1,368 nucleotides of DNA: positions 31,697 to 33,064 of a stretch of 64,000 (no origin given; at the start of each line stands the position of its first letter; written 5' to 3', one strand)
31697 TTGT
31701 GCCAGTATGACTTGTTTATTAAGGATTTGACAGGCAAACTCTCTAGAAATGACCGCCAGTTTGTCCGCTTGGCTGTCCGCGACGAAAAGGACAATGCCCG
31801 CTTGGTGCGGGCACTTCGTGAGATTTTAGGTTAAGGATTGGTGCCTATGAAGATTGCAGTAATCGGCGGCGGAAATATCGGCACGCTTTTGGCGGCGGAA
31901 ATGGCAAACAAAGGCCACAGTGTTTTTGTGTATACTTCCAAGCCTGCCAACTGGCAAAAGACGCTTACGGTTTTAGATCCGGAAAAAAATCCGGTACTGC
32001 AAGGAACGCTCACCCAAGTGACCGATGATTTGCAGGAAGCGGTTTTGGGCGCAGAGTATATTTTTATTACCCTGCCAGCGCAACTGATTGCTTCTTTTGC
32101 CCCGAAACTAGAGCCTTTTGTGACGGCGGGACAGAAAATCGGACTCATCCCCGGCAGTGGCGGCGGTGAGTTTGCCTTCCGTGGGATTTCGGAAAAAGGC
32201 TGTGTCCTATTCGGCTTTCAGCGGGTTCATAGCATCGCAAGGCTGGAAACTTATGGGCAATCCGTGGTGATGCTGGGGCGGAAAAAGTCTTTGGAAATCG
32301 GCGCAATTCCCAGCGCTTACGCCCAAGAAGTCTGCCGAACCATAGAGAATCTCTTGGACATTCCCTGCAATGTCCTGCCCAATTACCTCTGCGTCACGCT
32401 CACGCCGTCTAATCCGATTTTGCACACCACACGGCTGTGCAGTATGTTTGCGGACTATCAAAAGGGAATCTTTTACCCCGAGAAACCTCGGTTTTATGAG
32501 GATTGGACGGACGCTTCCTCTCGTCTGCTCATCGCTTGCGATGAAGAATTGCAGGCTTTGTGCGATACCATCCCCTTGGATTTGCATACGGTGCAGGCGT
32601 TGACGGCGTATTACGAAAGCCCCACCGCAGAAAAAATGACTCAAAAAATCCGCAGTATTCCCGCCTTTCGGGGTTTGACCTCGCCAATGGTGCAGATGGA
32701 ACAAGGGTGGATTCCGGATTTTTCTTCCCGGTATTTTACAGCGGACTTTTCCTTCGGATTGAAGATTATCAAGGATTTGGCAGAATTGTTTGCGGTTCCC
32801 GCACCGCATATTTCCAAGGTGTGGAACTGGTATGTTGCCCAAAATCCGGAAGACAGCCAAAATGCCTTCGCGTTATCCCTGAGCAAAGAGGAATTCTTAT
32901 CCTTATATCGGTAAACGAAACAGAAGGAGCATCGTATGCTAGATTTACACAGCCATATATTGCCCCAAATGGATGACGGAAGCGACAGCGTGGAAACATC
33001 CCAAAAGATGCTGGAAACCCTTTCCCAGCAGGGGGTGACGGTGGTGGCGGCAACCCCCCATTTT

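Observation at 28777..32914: TagF-type phosphotransferase + fused cytidylyltransferase/PLP-fold enzyme + opine-dehydrogenase-like reductase: a self-contained module for an unusual CDP-activated polyol or amino-alcohol phosphate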

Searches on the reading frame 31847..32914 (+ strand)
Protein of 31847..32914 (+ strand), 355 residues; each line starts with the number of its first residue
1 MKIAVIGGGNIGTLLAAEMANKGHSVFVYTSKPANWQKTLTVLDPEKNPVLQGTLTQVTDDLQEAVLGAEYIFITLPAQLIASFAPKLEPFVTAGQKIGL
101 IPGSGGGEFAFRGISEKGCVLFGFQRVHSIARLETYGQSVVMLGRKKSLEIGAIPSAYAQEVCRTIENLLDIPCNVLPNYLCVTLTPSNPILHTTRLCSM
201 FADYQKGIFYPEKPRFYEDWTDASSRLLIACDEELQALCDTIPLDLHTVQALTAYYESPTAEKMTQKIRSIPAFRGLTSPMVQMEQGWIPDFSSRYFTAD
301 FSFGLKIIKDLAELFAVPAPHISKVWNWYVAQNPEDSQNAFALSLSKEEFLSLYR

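Call 3: search_protein_families(library=pfam, proteins=[window:31847-32914:+], max_evalue=0.01)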
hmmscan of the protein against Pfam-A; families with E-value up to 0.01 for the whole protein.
window:31847-32914:+ (355 aa): 9 families
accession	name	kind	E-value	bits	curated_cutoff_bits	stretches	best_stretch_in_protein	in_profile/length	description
PF02317.23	Octopine_DH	-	1.4e-29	103.5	30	1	177-329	2-146/150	NAD/NADP octopine/nopaline dehydrogenase, alpha-helical domain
PF01210.29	NAD_Gly3P_dh_N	-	1e-10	42.2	23.1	1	2-98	1-99/158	NAD-dependent glycerol-3-phosphate dehydrogenase N-terminus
PF03807.23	F420_oxidored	-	9.1e-08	33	21.6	1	2-88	1-79/94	NADP oxidoreductase coenzyme F420-dependent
PF02558.23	ApbA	-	2.1e-06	27.8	22.2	1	3-123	1-121/150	Ketopantoate reductase PanE/ApbA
PF03446.21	NAD_binding_2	-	1.2e-05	25.9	21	1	2-79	1-66/161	NAD binding domain of 6-phosphogluconate dehydrogenase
PF03721.20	UDPG_MGDP_dh_N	-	0.00052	20.1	27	1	1-77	1-85/187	UDP-glucose/GDP-mannose dehydrogenase family, NAD binding domain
PF02737.24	3HCDH_N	-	0.0014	19.1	22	1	2-44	1-43/180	3-hydroxyacyl-CoA dehydrogenase, NAD binding domain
PF00070.33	Pyr_redox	-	0.0033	18.3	22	1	2-31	1-30/82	Pyridine nucleotide-disulphide oxidoreductase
PF01266.30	DAO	-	0.0092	16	27.9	0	2-32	1-31/353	FAD dependent oxidoreductase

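Call 4: search_protein_families(library=ncbifam, proteins=[window:31847-32914:+], max_evalue=0.01)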
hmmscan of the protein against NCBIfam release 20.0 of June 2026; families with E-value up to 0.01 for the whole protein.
window:31847-32914:+ (355 aa): 23 families
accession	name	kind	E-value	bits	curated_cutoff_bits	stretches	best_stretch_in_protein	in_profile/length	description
NF000942.0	PRK00094.1-4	subfamily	5.9e-09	35.6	257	1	1-98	3-102/334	NAD(P)H-dependent glycerol-3-phosphate dehydrogenase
NF000941.0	PRK00094.1-3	equivalog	5.4e-07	29.2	423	1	2-94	3-97/336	NAD(P)H-dependent glycerol-3-phosphate dehydrogenase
NF005089.0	PRK06522.1-4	subfamily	2.7e-06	27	223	1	1-94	1-93/326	2-dehydropantoate 2-reductase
TIGR00745.1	apbA_panE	subfamily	4.7e-06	26.1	141.35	1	2-159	1-155/305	2-dehydropantoate 2-reductase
NF000946.0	PRK00094.2-4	equivalog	5.1e-06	25.7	455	1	2-92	6-98/342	NAD(P)H-dependent glycerol-3-phosphate dehydrogenase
NF011211.0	PRK14618.1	equivalog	1.2e-05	24.7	489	1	1-83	5-89/328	NAD(P)H-dependent glycerol-3-phosphate dehydrogenase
NF005091.0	PRK06522.2-2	equivalog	2.3e-05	23.8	252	1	1-65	2-70/302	2-dehydropantoate 2-reductase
TIGR03026.1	NDP-sugDHase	subfamily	3.1e-05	22.9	189.8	1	1-98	1-106/413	nucleotide sugar dehydrogenase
NF000939.0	PRK00094.1-1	equivalog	5e-05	22.5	473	1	2-98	7-105/339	NAD(P)H-dependent glycerol-3-phosphate dehydrogenase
NF005087.0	PRK06522.1-1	equivalog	9.3e-05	21.7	351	1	1-88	1-83/296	2-dehydropantoate 2-reductase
NF000945.0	PRK00094.2-3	equivalog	0.00012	21.9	491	1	1-94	1-97/352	NAD(P)H-dependent glycerol-3-phosphate dehydrogenase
NF000940.0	PRK00094.1-2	subfamily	0.00015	21.4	202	1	1-94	1-95/330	NAD(P)H-dependent glycerol-3-phosphate dehydrogenase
NF005093.0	PRK06522.2-4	equivalog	0.00021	20.8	308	1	1-34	4-36/304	2-dehydropantoate 2-reductase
NF000944.0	PRK00094.2-2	equivalog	0.00025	20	603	1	1-109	21-131/371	NAD(P)H-dependent glycerol-3-phosphate dehydrogenase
NF007161.0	PRK09599.1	subfamily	0.00052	19.3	271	1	1-95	1-87/302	NADP-dependent phosphogluconate dehydrogenase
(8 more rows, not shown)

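Call 13: search_solved_structures(query=window:31847-32914:+, max_evalue=0.01)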
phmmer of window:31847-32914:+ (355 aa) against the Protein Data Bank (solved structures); distinct sequences matched with E-value up to 0.01: 3.
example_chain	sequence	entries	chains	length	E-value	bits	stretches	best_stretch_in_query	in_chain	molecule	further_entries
3c7a_A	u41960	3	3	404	6.2e-19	71.6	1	2-328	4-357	Octopine dehydrogenase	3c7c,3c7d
3iqd_B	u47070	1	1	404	9.7e-19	70.9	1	2-328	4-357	Octopine dehydrogenase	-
1bg6_A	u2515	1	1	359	2.8e-15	59.5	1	3-326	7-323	N-(1-D-CARBOXYLETHYL)-L-NORVALINE DEHYDROGENASE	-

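Call 26: search_protein_representatives(protein=window:31847-32914:+)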
Query: 355 residues. Proteins with E-value up to 0.001 (for the whole library): 1498; up to 1e-10: 736; up to 1e-30: 265. The best 150 are listed.
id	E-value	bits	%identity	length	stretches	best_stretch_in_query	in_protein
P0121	5.6e-104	364.4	51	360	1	1-333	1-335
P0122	1.9e-103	362.7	47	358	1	2-354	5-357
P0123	7.5e-95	334.4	47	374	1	2-333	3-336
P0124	8.3e-94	331.0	46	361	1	1-332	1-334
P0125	3.0e-93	329.2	48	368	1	2-333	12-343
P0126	9.6e-92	324.2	48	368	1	1-354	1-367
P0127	1.5e-89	317.0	46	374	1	1-329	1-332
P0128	2.3e-89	316.4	45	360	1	1-344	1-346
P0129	2.9e-89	316.0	46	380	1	2-330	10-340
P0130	1.4e-88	313.8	45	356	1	1-330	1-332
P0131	3.9e-88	312.3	42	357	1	2-354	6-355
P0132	2.2e-87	309.8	44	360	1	2-332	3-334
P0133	3.2e-87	309.3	44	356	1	1-343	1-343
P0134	1.0e-85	304.4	46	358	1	1-354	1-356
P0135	2.0e-85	303.4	47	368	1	5-330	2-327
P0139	1.2e-82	294.3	43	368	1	1-332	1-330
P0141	4.1e-82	292.5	46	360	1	1-354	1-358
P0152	6.6e-75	268.8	42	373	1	1-329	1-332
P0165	1.4e-70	254.6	39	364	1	1-354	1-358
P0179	1.7e-65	237.9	41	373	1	1-330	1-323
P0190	1.3e-62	228.4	39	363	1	1-330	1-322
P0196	9.7e-61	222.2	39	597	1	1-330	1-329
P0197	2.2e-60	221.1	36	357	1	1-354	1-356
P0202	4.6e-59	216.7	37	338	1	3-330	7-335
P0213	2.5e-56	207.7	34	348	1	2-332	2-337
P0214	3.5e-56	207.3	35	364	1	2-329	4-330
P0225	9.8e-55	202.5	34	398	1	1-329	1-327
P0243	5.3e-51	190.2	34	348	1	1-329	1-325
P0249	1.3e-50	188.9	36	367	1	1-329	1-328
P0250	1.4e-50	188.8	33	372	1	1-333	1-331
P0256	4.8e-50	187.1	34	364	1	1-330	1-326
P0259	1.0e-49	186.0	33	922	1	3-329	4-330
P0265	1.2e-48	182.5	31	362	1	1-354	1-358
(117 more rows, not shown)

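Call 27: search_protein_families(library=pfam, proteins=[P0196, P0259], max_evalue=0.001)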
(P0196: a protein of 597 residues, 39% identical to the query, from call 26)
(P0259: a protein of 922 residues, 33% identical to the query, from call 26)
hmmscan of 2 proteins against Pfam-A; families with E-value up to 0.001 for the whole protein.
P0196 (597 aa): 5 families
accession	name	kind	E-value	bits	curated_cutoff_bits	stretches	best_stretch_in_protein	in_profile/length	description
PF02317.23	Octopine_DH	-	1.9e-21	77.1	30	1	175-330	2-148/150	NAD/NADP octopine/nopaline dehydrogenase, alpha-helical domain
PF01177.27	Asp_Glu_race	-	1e-17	65.1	31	1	372-580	1-208/211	Asp/Glu/Hydantoin racemase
PF01210.29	NAD_Gly3P_dh_N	-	2.9e-07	31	23.1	1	2-96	1-98/158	NAD-dependent glycerol-3-phosphate dehydrogenase N-terminus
PF03807.23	F420_oxidored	-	9.9e-07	29.7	21.6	1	3-87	2-79/94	NADP oxidoreductase coenzyme F420-dependent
PF02558.23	ApbA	-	0.00013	22.1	22.2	1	3-100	1-100/150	Ketopantoate reductase PanE/ApbA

P0259 (922 aa): 3 families
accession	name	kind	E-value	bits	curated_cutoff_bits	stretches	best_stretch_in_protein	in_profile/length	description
PF04991.19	LicD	-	3.2e-37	129.2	22.6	1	354-461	1-105/227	LicD family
PF02317.23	Octopine_DH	-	3.2e-31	108.8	30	1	179-333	3-149/150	NAD/NADP octopine/nopaline dehydrogenase, alpha-helical domain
PF02558.23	ApbA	-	2.4e-05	24.4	22.2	1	4-101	1-98/150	Ketopantoate reductase PanE/ApbA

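Call 28: list_cluster_members(proteins=[P0121, P0122, P0126, P0131, P0141, P0165, P0197, P0213, P0243, P0265])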
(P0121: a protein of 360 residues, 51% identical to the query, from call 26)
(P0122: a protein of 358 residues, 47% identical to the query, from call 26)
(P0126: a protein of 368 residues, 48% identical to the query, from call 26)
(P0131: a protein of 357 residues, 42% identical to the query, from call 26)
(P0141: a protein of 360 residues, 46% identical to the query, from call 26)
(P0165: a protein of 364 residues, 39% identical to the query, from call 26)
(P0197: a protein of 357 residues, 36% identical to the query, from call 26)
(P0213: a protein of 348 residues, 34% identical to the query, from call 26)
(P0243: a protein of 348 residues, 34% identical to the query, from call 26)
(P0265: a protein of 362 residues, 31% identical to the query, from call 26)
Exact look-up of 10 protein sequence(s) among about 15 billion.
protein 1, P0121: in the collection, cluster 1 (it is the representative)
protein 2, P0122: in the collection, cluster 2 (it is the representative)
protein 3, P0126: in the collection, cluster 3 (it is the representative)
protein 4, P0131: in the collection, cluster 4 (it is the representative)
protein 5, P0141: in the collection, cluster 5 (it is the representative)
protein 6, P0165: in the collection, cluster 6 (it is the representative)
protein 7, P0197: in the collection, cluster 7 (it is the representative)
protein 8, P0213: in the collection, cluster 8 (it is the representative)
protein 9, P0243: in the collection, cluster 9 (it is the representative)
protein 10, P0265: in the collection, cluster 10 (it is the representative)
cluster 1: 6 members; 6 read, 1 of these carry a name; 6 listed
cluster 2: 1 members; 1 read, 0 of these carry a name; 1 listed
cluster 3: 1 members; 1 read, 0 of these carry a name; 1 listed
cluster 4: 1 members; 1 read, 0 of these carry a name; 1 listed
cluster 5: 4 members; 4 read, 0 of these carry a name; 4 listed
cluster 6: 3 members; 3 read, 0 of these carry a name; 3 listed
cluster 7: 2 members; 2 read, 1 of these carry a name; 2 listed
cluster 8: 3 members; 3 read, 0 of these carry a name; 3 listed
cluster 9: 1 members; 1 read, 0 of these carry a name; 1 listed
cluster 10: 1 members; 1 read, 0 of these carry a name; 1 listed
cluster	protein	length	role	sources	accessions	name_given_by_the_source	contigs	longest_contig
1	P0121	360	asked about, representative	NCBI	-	-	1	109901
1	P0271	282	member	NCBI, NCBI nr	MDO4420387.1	MAG: NAD/NADP octopine/nopaline dehydrogenase family protein, partial [Ruminococcus sp.] | NAD/NADP octopine/nopaline dehydrogenase family protein [Ruminococcus sp.]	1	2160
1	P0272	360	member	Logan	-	-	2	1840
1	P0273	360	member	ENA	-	-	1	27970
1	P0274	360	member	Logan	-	-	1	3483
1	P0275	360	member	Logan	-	-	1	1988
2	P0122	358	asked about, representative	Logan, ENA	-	-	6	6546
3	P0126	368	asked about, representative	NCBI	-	-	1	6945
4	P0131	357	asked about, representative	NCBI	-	-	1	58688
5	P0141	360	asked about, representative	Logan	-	-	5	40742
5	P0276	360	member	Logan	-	-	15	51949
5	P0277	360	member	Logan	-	-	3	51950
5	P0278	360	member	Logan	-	-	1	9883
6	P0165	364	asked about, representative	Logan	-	-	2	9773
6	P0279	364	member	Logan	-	-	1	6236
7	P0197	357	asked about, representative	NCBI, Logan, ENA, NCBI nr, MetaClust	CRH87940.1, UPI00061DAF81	Opine dehydrogenase [Chlamydia trachomatis] | status=active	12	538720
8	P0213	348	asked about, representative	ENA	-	-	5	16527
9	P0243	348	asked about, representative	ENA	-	-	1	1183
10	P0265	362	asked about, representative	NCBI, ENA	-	-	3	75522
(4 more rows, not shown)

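Call 29: find_related_loci(query=P0197, collection=genome_contigs, flank=8000)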
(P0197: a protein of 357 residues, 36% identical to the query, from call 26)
Query P0197 (357 aa) in genome_contigs; peptide patterns used: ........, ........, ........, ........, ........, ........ (x = any residue, [..] = any of these).
136 stretches matched a pattern; 2 encode a relative of the query (tblastn E <= 1e-3); 1 distinct loci.
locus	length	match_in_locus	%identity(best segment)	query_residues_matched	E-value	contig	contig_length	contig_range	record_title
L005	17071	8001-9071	100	1-357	0e+0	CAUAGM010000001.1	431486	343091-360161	MAG TPA_asm: uncultured Arcanobacterium sp. isolate ERR9578276_bin.21_MetaWRAP_v1.3_MAG genome assembly, contig: ERZ1853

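Call 31: search_protein_families(library=pfam, proteins=[L005:6162-7994:+, L005:8001-9074:+, L005:9430-10623:+, L005:3868-6054:-, L005:3202-3744:-, L005:2340-3116:-, L005:1237-2343:-, L005:11388-12821:+, L005:13407-16688:+], max_evalue=0.001)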
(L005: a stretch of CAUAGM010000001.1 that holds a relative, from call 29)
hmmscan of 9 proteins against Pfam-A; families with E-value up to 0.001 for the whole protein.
L005:6162-7994:+ (610 aa): 5 families
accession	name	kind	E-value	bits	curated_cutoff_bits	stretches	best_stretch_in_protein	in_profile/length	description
PF00155.27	Aminotran_1_2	-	6e-30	105.1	19.7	1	290-606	30-361/361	Aminotransferase class I and II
PF12804.13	NTP_transf_3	-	6.8e-11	43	27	1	3-121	1-109/160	MobA-like NTP transferase domain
PF00483.29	NTP_transferase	-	3.5e-08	33.8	21.2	1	3-115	2-117/245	Nucleotidyl transferase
PF20202.4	DUF6564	-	0.00021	21.5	25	0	32-120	16-109/230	Domain of unknown function (DUF6564)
PF01128.25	IspD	-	0.00056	20.2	27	1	2-58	2-56/221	2-C-methyl-D-erythritol 4-phosphate cytidylyltransferase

L005:8001-9074:+ (357 aa): 9 families
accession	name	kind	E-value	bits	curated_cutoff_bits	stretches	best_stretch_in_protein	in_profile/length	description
PF02317.23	Octopine_DH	-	2.1e-27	96.4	30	1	177-331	4-149/150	NAD/NADP octopine/nopaline dehydrogenase, alpha-helical domain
PF02558.23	ApbA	-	1.8e-09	37.8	22.2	1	3-96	1-95/150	Ketopantoate reductase PanE/ApbA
PF03807.23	F420_oxidored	-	2.9e-07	31.4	21.6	1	2-96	1-86/94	NADP oxidoreductase coenzyme F420-dependent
PF01210.29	NAD_Gly3P_dh_N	-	5.7e-07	30.1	23.1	1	3-97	2-98/158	NAD-dependent glycerol-3-phosphate dehydrogenase N-terminus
PF13450.12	NAD_binding_8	-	8.1e-06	26.5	21.9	1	5-29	1-25/68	NAD(P)-binding Rossmann-like domain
PF00070.33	Pyr_redox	-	4e-05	24.5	22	1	2-34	1-33/82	Pyridine nucleotide-disulphide oxidoreductase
PF03446.21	NAD_binding_2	-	5e-05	23.8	21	1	2-77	1-64/161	NAD binding domain of 6-phosphogluconate dehydrogenase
PF03721.20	UDPG_MGDP_dh_N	-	0.00041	20.4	27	0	1-39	1-39/187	UDP-glucose/GDP-mannose dehydrogenase family, NAD binding domain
PF01266.30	DAO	-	0.00071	19.6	27.9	0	3-32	2-31/353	FAD dependent oxidoreductase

L005:9430-10623:+ (397 aa): 11 families
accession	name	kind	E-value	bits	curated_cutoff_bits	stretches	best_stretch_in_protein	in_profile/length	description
PF03275.19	GLF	-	1.1e-80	270.6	26.3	1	151-362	1-203/203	UDP-galactopyranose mutase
PF13450.12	NAD_binding_8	-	3.4e-22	78.9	21.9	1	7-75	1-68/68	NAD(P)-binding Rossmann-like domain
PF01593.30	Amino_oxidase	-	5.5e-11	42.8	19.8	1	14-150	3-147/443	Flavin containing amine oxidoreductase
PF01266.30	DAO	-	2.7e-07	30.9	27.9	1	4-39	1-37/353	FAD dependent oxidoreductase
PF12831.13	FAD_oxidored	-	3.3e-07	30.4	27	1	4-128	1-115/416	FAD dependent oxidoreductase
PF00070.33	Pyr_redox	-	1.8e-05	25.6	22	1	5-38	2-35/82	Pyridine nucleotide-disulphide oxidoreductase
PF01946.23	Thi4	-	7.9e-05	22.4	26.2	1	2-41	17-57/235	Thi4 family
PF00890.30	FAD_binding_2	-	9.9e-05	22.1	20.4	1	4-41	1-37/414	FAD binding domain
PF07992.20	Pyr_redox_2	-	0.00019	21.4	26.1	1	4-40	144-179/291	Pyridine nucleotide-disulphide oxidoreductase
PF05834.18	Lycopene_cycl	-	0.00053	19.6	23.4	1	4-53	1-54/380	Lycopene cyclase protein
PF01494.25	FAD_binding_3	-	0.0008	19.2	22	0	4-34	3-33/349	FAD binding domain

L005:3868-6054:- (728 aa): 2 families
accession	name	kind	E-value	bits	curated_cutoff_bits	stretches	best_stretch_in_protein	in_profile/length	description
PF01471.23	PG_binding_1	-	6e-52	174.1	23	5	493-548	4-57/57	Putative peptidoglycan binding domain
PF09374.15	PG_binding_3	-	9.6e-08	32.5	24.6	0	497-527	6-33/76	Predicted Peptidoglycan domain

L005:3202-3744:- (180 aa): 0 families

L005:2340-3116:- (258 aa): 1 family
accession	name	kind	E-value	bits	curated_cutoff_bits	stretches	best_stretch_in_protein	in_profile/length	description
PF04991.19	LicD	-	3.9e-06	27.6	22.6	1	86-114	7-35/227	LicD family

L005:1237-2343:- (368 aa): 3 families
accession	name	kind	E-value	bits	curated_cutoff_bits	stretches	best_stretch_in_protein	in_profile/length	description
PF00535.33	Glycos_transf_2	-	7e-19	68.8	23.3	1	24-156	1-130/168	Glycosyl transferase family 2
PF13632.12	Glyco_trans_2_3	-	1.7e-07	31.7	27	1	112-322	5-182/198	Glycosyl transferase family group 2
PF13641.12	Glyco_tranf_2_3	-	2e-07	31.7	27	1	21-256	1-226/230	Glycosyltransferase like family 2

L005:11388-12821:+ (477 aa): 2 families
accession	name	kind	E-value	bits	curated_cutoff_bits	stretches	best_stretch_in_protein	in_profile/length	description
PF01183.26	Glyco_hydro_25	-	8.3e-20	72.3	27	1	286-466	1-179/180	Glycosyl hydrolases family 25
PF08924.17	Rv2525c_GlyHyd-like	-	0.00056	20.5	27.2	1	347-444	58-153/198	Rv2525c-like, glycoside hydrolase-like domain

L005:13407-16688:+ (1093 aa): 2 families
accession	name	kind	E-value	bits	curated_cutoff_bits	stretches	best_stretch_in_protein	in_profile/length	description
PF13641.12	Glyco_tranf_2_3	-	7.7e-19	69.1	27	1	14-252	2-214/230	Glycosyltransferase like family 2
PF13632.12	Glyco_trans_2_3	-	0.00026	21.3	27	1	179-307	54-179/198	Glycosyl transferase family group 2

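Call 34: list_cluster_members(proteins=[P0250, P0256, P0179, P0214, P0225, P0249, P0139, P0152, P0190, P0202])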
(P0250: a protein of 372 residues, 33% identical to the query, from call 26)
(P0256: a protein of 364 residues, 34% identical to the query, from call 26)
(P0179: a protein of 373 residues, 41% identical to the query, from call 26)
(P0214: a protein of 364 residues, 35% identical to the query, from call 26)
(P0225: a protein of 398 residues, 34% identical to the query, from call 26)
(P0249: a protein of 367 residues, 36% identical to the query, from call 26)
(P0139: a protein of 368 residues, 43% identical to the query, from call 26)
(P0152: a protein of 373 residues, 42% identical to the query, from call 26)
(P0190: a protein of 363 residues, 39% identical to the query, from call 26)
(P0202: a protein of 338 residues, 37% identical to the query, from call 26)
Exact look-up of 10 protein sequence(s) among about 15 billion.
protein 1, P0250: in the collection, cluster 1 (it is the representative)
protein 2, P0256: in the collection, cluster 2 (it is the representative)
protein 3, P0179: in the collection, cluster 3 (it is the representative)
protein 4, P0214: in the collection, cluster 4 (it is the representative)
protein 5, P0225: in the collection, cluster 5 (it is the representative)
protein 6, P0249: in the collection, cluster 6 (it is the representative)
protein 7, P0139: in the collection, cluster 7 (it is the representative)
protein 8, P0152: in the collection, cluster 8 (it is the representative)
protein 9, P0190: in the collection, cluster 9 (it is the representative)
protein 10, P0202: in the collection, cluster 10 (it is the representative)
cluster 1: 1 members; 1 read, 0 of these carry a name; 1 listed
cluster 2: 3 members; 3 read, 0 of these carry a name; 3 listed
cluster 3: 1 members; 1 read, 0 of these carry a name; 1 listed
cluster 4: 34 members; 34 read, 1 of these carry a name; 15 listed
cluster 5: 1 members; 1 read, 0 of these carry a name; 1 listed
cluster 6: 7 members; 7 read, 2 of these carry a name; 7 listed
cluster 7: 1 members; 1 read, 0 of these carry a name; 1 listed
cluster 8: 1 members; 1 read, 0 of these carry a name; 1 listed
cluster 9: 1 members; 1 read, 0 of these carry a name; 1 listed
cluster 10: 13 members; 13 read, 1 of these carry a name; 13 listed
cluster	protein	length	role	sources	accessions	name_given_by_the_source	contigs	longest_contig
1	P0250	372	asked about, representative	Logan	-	-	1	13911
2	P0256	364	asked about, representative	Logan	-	-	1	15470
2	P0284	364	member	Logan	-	-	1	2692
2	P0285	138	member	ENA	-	-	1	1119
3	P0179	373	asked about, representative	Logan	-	-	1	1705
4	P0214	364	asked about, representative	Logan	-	-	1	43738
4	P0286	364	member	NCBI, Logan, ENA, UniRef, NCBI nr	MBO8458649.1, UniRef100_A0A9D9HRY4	MAG: NAD/NADP octopine/nopaline dehydrogenase family protein [Spirochaetes bacterium] | NAD/NADP octopine/nopaline dehydrogenase family protein n=1 Tax=Candidatus Gallitreponema ... | NAD/NADP octopine/nopaline dehydrogenase family protein [Candidatus Gallitreponema ...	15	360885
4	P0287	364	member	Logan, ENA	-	-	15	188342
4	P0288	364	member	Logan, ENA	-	-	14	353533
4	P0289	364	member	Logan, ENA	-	-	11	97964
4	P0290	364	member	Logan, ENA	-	-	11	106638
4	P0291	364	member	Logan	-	-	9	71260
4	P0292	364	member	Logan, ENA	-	-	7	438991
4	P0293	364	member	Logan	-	-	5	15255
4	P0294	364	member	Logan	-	-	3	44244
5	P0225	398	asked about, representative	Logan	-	-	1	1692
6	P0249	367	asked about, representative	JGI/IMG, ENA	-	-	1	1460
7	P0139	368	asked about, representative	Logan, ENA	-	-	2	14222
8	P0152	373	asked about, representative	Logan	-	-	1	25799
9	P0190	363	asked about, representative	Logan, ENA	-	-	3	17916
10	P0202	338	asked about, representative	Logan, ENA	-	-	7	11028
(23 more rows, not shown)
